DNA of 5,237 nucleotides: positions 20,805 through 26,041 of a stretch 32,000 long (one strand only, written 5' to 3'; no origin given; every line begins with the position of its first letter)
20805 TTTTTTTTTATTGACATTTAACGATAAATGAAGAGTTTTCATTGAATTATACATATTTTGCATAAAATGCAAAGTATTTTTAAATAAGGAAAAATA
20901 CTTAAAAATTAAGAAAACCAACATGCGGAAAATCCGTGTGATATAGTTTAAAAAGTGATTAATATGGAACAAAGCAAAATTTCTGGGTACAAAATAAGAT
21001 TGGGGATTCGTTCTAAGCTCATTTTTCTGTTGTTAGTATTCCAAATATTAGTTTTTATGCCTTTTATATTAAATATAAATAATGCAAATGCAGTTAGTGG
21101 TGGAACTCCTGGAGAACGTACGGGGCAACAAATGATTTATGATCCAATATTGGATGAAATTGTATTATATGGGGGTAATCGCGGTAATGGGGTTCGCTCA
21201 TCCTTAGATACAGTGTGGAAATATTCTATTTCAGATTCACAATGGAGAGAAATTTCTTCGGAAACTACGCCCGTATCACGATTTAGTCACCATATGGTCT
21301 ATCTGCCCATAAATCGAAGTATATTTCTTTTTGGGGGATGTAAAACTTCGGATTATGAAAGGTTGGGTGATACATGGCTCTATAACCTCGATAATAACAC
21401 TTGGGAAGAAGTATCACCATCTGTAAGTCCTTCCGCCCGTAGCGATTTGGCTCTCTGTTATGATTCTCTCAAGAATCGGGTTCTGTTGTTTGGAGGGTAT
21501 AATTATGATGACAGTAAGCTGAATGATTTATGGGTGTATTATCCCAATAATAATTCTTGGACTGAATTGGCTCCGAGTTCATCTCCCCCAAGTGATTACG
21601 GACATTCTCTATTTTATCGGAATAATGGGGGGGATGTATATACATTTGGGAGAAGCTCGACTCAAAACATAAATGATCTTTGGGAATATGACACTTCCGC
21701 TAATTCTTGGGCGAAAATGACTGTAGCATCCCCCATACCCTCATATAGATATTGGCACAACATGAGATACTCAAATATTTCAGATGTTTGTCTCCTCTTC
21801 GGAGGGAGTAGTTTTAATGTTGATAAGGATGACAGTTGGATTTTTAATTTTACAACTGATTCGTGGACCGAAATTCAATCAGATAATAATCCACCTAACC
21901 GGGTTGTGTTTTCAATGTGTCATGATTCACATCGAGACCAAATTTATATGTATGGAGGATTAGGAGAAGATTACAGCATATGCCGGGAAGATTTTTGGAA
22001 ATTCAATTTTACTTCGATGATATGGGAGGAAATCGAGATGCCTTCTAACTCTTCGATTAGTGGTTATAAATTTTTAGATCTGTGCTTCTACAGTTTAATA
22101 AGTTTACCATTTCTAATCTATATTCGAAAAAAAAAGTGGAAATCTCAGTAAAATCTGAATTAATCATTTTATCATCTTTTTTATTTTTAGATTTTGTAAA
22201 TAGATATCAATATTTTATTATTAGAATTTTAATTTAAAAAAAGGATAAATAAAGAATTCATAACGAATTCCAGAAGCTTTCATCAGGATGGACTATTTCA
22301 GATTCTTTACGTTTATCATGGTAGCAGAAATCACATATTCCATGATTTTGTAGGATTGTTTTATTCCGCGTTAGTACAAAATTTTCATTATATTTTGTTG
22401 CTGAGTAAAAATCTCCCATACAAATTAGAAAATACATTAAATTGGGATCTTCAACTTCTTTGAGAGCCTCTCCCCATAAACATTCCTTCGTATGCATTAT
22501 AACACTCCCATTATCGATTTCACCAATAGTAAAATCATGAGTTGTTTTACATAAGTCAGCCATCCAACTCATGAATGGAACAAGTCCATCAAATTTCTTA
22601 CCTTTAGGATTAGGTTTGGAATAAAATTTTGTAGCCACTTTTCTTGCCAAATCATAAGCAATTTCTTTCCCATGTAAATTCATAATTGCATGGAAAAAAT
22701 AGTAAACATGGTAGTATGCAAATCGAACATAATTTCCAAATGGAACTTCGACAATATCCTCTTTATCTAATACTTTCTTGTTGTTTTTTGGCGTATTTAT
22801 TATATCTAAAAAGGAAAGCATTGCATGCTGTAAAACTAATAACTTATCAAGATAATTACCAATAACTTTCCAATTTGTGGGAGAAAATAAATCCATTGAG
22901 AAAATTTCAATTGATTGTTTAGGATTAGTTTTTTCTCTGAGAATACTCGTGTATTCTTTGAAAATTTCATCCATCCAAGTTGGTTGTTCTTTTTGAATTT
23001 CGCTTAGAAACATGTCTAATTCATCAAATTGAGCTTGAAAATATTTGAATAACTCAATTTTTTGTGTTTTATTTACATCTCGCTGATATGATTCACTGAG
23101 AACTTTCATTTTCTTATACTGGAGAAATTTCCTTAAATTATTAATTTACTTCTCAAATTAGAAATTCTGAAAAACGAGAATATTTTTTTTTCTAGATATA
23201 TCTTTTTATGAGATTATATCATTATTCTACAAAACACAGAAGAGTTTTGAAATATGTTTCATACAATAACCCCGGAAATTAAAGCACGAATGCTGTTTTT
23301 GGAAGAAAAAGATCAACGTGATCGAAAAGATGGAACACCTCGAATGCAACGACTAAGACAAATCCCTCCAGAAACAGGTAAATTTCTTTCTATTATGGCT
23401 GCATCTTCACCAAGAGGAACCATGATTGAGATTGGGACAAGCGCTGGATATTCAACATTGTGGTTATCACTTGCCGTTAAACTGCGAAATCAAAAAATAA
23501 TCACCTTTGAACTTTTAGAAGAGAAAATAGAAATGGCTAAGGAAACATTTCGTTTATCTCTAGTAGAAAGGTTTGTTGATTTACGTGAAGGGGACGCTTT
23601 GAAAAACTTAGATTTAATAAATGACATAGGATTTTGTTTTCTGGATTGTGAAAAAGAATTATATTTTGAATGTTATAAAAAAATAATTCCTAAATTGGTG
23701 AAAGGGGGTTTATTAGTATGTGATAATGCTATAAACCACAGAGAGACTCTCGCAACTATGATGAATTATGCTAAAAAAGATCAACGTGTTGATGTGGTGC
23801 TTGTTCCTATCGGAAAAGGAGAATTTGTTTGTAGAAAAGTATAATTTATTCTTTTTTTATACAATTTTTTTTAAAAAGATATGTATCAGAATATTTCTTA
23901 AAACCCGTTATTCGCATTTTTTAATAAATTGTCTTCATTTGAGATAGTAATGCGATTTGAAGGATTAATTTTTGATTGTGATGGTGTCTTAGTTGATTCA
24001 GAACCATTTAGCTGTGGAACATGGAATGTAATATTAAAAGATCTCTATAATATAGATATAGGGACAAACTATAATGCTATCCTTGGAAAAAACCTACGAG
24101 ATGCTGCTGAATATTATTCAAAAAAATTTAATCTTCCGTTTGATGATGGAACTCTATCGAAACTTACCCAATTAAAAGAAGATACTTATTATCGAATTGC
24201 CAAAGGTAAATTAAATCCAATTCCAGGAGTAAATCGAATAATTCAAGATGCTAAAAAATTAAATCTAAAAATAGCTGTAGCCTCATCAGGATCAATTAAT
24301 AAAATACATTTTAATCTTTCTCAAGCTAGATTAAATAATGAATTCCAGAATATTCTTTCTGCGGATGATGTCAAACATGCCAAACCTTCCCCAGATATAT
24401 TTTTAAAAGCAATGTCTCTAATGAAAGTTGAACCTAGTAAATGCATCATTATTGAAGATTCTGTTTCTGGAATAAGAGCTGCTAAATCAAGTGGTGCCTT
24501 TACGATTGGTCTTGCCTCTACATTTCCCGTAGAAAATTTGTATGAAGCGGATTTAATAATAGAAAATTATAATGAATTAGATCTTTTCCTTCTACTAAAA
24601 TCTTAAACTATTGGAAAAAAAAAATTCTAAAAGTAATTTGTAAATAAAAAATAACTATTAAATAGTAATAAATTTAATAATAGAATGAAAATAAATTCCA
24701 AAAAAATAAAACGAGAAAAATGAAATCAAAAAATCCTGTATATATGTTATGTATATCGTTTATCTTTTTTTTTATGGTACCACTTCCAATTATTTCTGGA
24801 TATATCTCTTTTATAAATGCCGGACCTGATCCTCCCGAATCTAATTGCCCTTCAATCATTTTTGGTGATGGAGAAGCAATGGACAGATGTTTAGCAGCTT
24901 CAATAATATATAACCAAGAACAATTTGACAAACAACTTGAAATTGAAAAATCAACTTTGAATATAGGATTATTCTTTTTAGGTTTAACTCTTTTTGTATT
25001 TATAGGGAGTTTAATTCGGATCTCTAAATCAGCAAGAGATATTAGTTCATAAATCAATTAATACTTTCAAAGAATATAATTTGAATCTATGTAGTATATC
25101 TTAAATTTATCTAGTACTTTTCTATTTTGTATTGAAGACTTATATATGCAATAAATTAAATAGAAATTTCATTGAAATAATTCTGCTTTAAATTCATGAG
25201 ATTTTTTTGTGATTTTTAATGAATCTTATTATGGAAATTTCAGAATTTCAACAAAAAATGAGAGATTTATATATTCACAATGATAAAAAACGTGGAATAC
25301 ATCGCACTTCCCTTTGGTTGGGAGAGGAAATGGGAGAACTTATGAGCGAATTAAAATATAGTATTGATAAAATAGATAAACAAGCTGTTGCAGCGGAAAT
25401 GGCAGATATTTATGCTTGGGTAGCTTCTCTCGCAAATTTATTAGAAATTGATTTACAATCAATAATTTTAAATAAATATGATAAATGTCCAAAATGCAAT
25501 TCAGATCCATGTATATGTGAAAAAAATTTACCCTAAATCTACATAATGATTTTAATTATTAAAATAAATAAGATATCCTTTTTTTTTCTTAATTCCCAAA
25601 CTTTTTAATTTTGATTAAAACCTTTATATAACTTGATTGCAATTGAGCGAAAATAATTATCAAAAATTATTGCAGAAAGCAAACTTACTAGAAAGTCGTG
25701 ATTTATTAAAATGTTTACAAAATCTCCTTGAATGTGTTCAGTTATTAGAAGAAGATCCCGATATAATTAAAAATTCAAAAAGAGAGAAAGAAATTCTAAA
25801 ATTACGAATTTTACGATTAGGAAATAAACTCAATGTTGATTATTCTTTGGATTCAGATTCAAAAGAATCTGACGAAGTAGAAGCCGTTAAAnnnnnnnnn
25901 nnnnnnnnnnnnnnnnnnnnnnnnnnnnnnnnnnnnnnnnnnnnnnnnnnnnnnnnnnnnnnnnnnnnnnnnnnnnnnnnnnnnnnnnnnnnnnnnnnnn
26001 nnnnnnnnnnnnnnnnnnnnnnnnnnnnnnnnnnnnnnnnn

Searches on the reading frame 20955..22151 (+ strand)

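Call 5: search_protein_families(library=pfam, proteins=[window:20955-22151:+], max_evalue=0.001)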
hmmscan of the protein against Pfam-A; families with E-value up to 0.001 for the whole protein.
window:20955-22151:+ (398 aa): 9 families
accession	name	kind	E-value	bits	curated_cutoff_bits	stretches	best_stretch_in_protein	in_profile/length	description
PF24681.1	Kelch_KLHDC2_KLHL20_DRC7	-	1.9e-61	207.6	50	2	172-365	7-199/221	KLHDC2/KLHL20/DRC7 Kelch-repeats domain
PF24981.1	Beta-prop_ATRN-LZTR1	-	1.3e-43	149.7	50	2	71-284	3-219/289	Attractin/LZTR1 beta-propeller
PF13418.12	Kelch_4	-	1.3e-41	140.7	21.6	3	109-156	2-47/49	Galactose oxidase, central domain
PF13415.12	Kelch_3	-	5e-38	129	22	4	120-169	1-47/48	Galactose oxidase, central domain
PF13964.12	Kelch_6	-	3.3e-22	78.1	25.3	2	171-207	9-45/50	Kelch motif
PF07646.21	Kelch_2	-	1.2e-21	75.9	21.3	1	171-207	9-46/48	Kelch motif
PF01344.31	Kelch_1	-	2.4e-21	75.3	20.1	3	172-207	10-44/46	Kelch motif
PF13854.13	Kelch_HCF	-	4e-11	43.2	113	0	105-182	181-258/345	Host cell factor, Kelch-repeats domain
PF24996.1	NANM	-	1.1e-10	41.3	45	0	93-184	39-127/350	N-acetylneuraminate epimerase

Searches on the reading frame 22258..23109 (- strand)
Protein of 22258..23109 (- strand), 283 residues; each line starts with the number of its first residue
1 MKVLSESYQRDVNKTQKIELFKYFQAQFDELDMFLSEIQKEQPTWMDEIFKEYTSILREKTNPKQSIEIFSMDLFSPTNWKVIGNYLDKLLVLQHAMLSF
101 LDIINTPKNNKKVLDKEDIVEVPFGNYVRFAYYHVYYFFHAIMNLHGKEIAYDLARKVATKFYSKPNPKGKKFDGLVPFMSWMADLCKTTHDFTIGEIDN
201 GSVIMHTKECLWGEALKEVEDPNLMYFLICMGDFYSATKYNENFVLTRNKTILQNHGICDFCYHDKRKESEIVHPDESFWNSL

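Call 5: search_protein_families(library=pfam, proteins=[window:22258-23109:-], max_evalue=0.001)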
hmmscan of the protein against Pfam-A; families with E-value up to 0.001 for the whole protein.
window:22258-23109:- (283 aa): 1 family
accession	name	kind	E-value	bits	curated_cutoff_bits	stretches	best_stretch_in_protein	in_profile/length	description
PF14196.11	ATC_hydrolase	-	6.8e-10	40.3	28.1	1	136-263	10-145/145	L-2-amino-thiazoline-4-carboxylic acid hydrolase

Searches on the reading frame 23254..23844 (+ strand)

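Call 5: search_protein_families(library=pfam, proteins=[window:23254-23844:+], max_evalue=0.001)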
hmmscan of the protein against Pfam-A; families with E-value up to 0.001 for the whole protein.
window:23254-23844:+ (196 aa): 2 families
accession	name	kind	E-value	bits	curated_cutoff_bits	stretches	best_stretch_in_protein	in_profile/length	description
PF01596.23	Methyltransf_3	-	9.3e-23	81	22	1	35-196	26-204/204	O-methyltransferase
PF13578.12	Methyltransf_24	-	4.5e-10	40.8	26.3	1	58-158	1-104/105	Methyltransferase domain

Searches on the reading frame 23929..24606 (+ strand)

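Call 5: search_protein_families(library=pfam, proteins=[window:23929-24606:+], max_evalue=0.001)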
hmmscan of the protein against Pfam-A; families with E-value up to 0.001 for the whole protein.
window:23929-24606:+ (225 aa): 2 families
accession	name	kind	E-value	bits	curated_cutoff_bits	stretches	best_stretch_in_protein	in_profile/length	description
PF13419.12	HAD_2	-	9.1e-31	107.8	23.8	1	13-194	1-177/178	Haloacid dehalogenase-like hydrolase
PF00702.32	Hydrolase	-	1.6e-25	91.1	26.4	1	12-189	3-191/191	haloacid dehalogenase-like hydrolase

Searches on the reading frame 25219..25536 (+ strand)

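Call 5: search_protein_families(library=pfam, proteins=[window:25219-25536:+], max_evalue=0.001)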
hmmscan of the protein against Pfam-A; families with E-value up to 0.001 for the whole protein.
window:25219-25536:+ (105 aa): 1 family
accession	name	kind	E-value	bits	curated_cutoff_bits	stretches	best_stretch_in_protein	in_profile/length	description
PF03819.22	MazG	-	4e-06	27.4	22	1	28-89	4-65/74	MazG nucleotide pyrophosphohydrolase domain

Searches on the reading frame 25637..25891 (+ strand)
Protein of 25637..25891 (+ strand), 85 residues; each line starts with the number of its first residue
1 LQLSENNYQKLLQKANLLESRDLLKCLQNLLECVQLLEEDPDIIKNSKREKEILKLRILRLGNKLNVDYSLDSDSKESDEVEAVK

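Call 65: search_solved_structures(query=A7, max_evalue=10, show_alignments=2)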
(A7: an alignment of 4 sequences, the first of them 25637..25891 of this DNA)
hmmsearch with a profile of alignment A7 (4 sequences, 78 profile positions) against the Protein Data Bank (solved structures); distinct sequences matched with E-value up to 10: 8.
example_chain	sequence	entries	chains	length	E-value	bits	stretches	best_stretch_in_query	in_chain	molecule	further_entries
9vee_F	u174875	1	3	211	0.28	14.3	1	12-47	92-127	MyoD family inhibitor domain-containing protein 2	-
8f5o_E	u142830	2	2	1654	0.4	13.8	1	15-69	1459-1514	WD_REPEATS_REGION domain-containing protein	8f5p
5n9j_F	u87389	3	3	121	0.49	13.5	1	21-70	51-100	Mediator Complex Subunit 9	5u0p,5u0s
5e6g_A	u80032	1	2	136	0.5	13.5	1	24-60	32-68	De novo designed protein CA01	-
5h5n_A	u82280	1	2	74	0.67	13.1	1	23-63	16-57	Non-structural protein 1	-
3myd_A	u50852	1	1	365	0.82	12.8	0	26-59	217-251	Flagellar biosynthesis protein flhA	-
5bxz_A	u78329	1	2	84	0.92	12.6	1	23-63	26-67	Non-structural protein 1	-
5by1_A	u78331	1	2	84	1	12.5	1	23-60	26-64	Non-structural protein 1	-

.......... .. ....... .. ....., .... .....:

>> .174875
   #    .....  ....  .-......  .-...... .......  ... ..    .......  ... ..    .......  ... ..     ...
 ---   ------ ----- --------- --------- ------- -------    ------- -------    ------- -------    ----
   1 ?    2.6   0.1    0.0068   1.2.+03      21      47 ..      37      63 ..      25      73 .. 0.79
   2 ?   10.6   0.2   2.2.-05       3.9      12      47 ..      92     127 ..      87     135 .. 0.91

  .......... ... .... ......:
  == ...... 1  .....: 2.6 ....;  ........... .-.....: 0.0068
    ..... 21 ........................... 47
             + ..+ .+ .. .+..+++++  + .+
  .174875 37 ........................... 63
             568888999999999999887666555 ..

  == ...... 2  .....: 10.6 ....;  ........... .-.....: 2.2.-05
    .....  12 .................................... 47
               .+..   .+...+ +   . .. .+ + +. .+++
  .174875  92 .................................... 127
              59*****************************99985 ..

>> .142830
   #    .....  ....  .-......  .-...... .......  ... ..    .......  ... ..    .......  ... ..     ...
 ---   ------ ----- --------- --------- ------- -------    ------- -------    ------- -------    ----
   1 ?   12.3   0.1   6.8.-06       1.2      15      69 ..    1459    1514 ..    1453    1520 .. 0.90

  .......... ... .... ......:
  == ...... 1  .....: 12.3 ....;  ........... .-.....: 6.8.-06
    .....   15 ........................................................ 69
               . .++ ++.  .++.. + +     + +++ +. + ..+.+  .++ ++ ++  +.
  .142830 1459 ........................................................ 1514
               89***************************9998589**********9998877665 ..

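Call 73: search_protein_families(library=pfam, proteins=[window:25637-25891:+], max_evalue=10)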
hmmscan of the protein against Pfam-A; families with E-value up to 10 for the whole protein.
window:25637-25891:+ (85 aa): 0 families
